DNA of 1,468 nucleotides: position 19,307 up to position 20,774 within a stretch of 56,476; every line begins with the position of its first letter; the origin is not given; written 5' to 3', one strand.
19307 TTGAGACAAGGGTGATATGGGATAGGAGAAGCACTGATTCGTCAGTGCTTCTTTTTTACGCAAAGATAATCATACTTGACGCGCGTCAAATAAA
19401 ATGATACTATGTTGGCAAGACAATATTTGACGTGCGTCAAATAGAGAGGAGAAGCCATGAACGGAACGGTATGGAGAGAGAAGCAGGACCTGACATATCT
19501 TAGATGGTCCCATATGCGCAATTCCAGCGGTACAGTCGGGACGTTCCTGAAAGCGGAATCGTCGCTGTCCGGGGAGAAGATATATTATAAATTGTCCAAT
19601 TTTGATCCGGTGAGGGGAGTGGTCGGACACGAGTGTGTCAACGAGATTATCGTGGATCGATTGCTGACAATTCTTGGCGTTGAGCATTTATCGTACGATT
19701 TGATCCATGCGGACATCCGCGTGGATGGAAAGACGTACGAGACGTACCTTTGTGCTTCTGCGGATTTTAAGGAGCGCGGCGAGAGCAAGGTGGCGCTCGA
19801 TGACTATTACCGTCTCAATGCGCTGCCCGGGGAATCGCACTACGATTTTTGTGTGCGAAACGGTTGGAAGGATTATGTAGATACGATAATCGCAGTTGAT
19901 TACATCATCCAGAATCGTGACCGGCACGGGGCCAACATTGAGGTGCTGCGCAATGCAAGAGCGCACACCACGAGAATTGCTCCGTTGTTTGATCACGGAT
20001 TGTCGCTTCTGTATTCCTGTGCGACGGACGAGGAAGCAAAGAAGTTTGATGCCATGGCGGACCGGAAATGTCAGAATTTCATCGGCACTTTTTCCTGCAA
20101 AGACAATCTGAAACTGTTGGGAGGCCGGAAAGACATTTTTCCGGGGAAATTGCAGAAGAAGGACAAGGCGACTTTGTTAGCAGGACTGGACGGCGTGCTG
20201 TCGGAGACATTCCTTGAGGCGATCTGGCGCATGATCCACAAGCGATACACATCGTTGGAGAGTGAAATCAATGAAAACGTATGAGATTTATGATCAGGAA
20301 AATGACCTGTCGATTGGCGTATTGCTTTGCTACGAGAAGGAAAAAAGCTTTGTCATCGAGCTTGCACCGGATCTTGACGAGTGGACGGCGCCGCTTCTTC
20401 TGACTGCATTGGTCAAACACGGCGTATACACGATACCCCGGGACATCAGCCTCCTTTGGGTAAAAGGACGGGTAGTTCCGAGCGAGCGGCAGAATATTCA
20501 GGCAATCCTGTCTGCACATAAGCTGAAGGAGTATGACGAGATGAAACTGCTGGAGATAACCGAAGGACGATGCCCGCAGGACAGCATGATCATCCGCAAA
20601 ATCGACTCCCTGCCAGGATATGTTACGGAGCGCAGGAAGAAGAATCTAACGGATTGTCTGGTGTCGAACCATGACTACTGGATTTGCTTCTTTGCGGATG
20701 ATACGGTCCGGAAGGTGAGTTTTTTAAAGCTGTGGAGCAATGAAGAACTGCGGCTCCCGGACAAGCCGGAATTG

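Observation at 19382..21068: Two-gene HipA-like kinase module with reversed gene order, an unusual HTH partner and twin palindromic operators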

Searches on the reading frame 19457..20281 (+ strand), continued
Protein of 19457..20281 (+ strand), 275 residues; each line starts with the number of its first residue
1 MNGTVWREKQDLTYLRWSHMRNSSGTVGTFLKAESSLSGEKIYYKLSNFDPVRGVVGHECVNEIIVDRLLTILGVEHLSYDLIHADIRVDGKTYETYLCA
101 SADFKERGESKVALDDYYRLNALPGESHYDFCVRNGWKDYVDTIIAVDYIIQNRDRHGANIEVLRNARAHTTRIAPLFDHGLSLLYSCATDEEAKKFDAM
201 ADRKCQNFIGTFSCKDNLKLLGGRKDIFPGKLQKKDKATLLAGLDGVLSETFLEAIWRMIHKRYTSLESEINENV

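Call 89: find_encoding_contigs(protein=P0393, flank=2500, max_places=2)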
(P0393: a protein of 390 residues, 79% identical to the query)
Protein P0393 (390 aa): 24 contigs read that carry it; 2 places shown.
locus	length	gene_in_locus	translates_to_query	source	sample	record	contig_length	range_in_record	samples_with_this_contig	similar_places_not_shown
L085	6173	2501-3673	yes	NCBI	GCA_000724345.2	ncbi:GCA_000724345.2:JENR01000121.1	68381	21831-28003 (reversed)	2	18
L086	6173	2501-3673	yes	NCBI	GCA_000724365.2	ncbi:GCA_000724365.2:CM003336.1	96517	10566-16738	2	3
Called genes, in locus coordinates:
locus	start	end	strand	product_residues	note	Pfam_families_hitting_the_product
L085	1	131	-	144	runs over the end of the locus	-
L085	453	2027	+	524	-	-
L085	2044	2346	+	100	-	-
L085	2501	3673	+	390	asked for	PF07804:HipA_C (weak)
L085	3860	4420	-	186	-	PF09970:DUF2204 (weak)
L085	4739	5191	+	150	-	-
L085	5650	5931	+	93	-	-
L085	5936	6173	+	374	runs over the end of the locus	PF00091:Tubulin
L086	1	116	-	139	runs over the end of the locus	-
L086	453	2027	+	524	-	-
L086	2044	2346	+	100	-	-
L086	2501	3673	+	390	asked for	PF07804:HipA_C (weak)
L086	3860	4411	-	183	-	PF09970:DUF2204 (weak)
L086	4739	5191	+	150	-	-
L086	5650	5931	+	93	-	-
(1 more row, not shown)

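Call 90: find_encoding_contigs(protein=P0428, flank=2500, max_places=2)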
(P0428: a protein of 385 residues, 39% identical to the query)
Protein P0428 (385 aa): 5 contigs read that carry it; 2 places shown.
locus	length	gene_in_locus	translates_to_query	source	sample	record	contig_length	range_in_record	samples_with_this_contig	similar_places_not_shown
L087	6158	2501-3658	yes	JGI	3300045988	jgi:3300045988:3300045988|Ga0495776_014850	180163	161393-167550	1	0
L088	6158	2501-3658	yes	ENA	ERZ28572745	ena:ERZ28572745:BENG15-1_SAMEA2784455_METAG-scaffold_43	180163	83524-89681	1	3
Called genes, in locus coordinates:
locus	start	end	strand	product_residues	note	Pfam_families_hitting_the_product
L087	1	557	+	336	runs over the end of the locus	-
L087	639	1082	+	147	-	-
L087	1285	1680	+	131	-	-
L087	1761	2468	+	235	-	PF02661:Fic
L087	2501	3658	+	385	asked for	PF07804:HipA_C (weak)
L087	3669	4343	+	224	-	-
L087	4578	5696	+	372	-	PF02739:5_3_exonuc_N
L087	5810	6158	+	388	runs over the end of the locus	-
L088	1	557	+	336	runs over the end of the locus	-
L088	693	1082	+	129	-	-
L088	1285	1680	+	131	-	-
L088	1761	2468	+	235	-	PF02661:Fic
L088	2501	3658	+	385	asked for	PF07804:HipA_C (weak)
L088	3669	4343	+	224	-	-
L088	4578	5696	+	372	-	PF02739:5_3_exonuc_N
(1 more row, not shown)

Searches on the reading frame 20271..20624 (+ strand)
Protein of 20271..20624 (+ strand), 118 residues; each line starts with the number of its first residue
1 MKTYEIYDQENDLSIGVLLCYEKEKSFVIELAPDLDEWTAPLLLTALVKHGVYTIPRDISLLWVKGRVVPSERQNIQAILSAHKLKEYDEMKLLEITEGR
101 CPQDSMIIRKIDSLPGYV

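Call 44: search_protein_representatives(alignment_id=A3)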
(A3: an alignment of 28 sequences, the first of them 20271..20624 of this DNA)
Query: 28 sequences, 118 profile positions. Proteins with E-value up to 0.001 (for the whole library): 602; up to 1e-10: 340; up to 1e-30: 24. The best 150 are listed.
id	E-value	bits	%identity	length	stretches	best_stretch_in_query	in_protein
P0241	6.9e-59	213.4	-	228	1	1-118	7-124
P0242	4.5e-54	197.8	-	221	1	1-117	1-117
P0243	4.6e-53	194.6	-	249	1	1-118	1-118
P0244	1.1e-52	193.4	-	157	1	1-118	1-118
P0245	2.3e-51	189.1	-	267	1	1-118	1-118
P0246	3.5e-51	188.5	-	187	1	1-117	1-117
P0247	9.2e-50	183.9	-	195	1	1-118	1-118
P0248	4.1e-48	178.6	-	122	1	1-118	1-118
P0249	4.9e-47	175.2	-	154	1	1-110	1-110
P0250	4.0e-44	165.7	-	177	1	1-112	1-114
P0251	2.3e-41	156.8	-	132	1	1-98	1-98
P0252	3.4e-41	156.3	-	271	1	1-111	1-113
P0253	3.8e-41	156.1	-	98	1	1-92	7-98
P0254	6.1e-38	145.8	-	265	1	1-117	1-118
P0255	2.6e-36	140.5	-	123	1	1-95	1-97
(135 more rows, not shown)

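Call 80: search_dna_similar(query=window:20271-20624:+, collection=phages, mode=protein, max_evalue=0.01, max_rows=15)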
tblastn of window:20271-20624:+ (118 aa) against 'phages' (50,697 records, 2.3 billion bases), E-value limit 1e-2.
No match.
